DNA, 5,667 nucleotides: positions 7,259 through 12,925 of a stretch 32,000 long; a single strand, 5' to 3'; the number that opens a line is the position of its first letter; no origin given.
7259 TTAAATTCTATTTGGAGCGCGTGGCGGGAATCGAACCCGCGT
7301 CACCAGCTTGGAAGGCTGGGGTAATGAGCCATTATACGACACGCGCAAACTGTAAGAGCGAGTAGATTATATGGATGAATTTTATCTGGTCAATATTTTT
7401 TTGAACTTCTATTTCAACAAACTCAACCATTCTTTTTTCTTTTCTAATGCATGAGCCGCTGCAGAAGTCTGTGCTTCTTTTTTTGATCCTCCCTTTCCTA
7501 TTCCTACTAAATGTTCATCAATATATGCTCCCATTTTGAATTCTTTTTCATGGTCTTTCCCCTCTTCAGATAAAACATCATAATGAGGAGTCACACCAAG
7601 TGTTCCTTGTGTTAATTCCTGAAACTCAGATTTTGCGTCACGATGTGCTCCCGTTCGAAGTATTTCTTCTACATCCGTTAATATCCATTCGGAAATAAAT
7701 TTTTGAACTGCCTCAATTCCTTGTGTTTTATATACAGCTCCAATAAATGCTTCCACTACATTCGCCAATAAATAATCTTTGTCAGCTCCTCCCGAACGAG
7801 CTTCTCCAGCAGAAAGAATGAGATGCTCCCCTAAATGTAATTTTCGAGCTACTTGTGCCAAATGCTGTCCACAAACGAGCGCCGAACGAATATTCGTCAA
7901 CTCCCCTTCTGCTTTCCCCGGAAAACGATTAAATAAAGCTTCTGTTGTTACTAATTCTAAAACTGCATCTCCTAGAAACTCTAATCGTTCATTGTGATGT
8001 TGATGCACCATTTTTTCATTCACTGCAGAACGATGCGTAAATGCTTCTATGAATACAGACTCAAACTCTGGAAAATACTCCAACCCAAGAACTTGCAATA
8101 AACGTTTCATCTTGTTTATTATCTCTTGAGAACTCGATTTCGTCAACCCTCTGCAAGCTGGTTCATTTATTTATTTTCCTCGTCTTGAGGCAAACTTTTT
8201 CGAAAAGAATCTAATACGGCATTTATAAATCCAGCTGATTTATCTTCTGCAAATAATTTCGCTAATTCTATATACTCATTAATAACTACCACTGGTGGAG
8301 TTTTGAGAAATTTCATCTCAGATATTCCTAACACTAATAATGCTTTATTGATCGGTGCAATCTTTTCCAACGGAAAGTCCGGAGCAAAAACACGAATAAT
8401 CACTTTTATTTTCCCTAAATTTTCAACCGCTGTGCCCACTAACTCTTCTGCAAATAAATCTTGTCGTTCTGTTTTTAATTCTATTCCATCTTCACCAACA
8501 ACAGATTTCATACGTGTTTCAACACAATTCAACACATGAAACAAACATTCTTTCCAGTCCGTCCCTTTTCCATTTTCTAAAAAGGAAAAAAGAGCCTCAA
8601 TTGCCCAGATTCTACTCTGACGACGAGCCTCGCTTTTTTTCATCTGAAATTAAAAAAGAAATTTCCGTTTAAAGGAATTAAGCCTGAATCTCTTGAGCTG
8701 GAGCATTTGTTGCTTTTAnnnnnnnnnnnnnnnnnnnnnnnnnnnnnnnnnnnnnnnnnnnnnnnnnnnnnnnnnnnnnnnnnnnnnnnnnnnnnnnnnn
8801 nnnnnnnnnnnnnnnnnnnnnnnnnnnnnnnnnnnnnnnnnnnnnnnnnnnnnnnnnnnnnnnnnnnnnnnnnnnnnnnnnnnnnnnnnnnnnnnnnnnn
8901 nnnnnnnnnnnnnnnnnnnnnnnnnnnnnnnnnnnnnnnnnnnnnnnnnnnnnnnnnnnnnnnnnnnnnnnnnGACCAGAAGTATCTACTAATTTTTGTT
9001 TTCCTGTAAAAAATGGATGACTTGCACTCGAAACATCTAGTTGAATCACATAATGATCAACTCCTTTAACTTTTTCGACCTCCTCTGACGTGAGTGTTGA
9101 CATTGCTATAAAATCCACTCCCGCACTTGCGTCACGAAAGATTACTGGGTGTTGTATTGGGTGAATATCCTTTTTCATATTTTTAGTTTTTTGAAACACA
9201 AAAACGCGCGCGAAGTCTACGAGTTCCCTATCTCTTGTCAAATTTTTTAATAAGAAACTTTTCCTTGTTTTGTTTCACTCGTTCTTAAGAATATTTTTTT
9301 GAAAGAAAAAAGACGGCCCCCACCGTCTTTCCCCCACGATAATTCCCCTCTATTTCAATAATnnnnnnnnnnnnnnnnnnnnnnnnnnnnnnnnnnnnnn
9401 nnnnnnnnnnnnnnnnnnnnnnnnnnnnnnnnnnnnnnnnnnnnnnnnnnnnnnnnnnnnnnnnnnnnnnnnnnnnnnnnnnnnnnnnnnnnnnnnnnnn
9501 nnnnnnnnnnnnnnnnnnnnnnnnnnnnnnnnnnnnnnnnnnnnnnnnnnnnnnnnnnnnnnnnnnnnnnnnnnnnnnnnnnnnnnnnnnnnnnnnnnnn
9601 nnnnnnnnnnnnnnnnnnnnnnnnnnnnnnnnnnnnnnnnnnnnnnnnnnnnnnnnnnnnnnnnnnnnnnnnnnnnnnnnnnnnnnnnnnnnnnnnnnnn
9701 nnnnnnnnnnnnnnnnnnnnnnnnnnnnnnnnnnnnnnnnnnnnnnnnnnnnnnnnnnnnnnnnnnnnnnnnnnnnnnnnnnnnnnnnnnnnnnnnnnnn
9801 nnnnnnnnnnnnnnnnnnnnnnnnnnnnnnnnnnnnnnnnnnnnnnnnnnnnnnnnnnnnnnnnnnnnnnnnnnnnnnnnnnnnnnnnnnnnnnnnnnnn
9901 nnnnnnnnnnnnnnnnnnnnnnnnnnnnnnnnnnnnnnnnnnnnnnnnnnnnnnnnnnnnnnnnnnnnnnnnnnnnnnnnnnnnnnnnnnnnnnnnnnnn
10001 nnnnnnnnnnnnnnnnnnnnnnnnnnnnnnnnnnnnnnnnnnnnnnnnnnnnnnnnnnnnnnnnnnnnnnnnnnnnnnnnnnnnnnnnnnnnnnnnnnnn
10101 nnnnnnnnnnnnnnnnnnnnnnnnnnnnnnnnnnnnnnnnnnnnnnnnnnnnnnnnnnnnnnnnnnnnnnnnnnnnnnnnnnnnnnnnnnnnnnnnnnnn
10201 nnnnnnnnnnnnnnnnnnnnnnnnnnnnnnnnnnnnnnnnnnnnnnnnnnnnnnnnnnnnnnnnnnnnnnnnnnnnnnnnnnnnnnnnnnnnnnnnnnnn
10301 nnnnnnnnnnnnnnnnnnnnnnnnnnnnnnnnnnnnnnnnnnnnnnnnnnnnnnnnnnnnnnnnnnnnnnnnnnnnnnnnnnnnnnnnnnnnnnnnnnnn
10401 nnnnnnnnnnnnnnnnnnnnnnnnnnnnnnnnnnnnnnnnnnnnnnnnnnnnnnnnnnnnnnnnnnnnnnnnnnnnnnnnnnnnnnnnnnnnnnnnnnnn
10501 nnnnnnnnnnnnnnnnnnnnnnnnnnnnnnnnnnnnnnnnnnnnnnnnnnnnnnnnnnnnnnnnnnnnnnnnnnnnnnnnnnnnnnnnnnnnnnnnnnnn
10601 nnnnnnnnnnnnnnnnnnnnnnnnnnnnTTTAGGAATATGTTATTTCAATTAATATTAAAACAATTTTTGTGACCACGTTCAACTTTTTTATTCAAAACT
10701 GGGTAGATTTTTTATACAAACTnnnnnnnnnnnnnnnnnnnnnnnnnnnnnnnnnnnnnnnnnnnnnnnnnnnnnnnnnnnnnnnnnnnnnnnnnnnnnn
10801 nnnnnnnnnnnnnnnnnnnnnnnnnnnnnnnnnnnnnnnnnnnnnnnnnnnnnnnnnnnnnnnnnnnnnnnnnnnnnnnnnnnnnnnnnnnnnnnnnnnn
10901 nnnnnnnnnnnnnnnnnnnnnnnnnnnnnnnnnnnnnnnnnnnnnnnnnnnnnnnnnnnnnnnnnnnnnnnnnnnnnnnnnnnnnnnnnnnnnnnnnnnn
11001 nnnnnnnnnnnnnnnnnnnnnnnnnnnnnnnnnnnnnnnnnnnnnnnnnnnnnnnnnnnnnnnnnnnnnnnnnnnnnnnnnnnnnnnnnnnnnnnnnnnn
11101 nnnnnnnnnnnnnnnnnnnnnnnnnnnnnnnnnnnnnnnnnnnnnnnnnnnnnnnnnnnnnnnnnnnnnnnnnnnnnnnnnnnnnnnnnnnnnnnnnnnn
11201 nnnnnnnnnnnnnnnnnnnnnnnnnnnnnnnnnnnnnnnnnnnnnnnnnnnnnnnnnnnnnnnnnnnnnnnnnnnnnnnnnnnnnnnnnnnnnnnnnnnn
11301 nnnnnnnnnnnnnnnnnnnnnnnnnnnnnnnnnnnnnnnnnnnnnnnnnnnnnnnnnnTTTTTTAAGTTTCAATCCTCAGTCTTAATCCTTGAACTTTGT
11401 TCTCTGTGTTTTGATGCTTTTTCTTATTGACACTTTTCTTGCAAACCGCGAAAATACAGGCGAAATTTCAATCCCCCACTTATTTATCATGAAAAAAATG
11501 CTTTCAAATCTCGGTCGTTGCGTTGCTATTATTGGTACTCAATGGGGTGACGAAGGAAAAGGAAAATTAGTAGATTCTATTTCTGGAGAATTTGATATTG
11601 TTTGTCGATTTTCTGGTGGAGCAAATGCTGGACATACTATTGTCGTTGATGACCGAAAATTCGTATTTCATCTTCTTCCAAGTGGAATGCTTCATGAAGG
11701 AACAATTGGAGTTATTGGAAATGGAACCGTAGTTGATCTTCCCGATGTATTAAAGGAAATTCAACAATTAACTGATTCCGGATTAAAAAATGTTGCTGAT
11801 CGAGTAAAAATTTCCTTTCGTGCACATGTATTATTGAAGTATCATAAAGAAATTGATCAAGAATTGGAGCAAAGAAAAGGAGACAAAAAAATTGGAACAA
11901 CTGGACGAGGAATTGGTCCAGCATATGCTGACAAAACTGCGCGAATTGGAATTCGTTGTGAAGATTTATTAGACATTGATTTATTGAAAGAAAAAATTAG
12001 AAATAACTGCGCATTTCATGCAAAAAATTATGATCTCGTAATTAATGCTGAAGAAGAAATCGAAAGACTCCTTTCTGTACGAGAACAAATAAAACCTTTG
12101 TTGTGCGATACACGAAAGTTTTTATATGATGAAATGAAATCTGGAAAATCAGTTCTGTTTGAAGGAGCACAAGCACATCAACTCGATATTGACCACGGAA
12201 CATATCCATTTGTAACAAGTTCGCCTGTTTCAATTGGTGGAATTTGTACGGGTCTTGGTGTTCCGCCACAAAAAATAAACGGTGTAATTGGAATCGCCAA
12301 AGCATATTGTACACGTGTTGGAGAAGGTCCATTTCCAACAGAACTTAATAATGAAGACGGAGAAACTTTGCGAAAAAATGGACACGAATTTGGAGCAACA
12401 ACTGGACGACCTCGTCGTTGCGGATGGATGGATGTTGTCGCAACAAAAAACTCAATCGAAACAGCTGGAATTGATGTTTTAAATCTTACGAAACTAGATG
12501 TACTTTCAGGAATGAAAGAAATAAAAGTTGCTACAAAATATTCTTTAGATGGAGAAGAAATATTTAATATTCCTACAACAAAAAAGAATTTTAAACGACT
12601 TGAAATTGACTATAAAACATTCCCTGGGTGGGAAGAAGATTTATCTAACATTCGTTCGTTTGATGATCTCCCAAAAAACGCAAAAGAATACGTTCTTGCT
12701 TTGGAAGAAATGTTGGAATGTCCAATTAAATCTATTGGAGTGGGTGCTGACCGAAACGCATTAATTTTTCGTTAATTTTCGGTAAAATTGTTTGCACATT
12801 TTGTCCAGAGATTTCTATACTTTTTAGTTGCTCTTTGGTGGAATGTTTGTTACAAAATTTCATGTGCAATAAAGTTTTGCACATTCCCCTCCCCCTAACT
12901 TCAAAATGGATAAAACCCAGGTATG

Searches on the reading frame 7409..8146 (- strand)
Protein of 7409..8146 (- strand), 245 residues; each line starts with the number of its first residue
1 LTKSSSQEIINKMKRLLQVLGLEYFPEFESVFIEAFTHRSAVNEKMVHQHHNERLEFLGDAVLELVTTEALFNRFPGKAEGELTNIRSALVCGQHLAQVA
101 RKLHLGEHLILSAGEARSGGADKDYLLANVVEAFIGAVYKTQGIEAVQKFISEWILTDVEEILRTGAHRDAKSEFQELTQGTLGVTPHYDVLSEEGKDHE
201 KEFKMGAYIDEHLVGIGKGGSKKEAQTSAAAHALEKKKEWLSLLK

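Call 51: search_protein_families(library=pfam, proteins=[window:7409-8146:-], max_evalue=0.01)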
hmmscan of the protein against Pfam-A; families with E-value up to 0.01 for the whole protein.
window:7409-8146:- (245 aa): 4 families
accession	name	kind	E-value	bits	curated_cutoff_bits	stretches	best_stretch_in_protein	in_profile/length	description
PF14622.11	Ribonucleas_3_3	-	3.2e-34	118.3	35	1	31-158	4-127/128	Ribonuclease-III-like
PF00636.31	Ribonuclease_3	-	9.9e-26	90.9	27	1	53-143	1-102/102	Ribonuclease III domain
PF00035.32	dsrm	-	5.4e-17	62.6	23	1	171-236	1-65/66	Double-stranded RNA binding motif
PF22935.1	RM44_endonuclase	-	0.00058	20.4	27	1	43-137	50-138/139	Large ribosomal subunit protein mL44, endonuclease domain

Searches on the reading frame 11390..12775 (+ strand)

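Call 51: search_protein_families(library=pfam, proteins=[window:11390-12775:+], max_evalue=0.01)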
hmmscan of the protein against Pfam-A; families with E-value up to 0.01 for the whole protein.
window:11390-12775:+ (461 aa): 1 family
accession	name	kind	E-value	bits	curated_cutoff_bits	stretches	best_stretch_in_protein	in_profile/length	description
PF00709.27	Adenylsucc_synt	-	1.9e-174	580.8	27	1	46-459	1-416/416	Adenylosuccinate synthetase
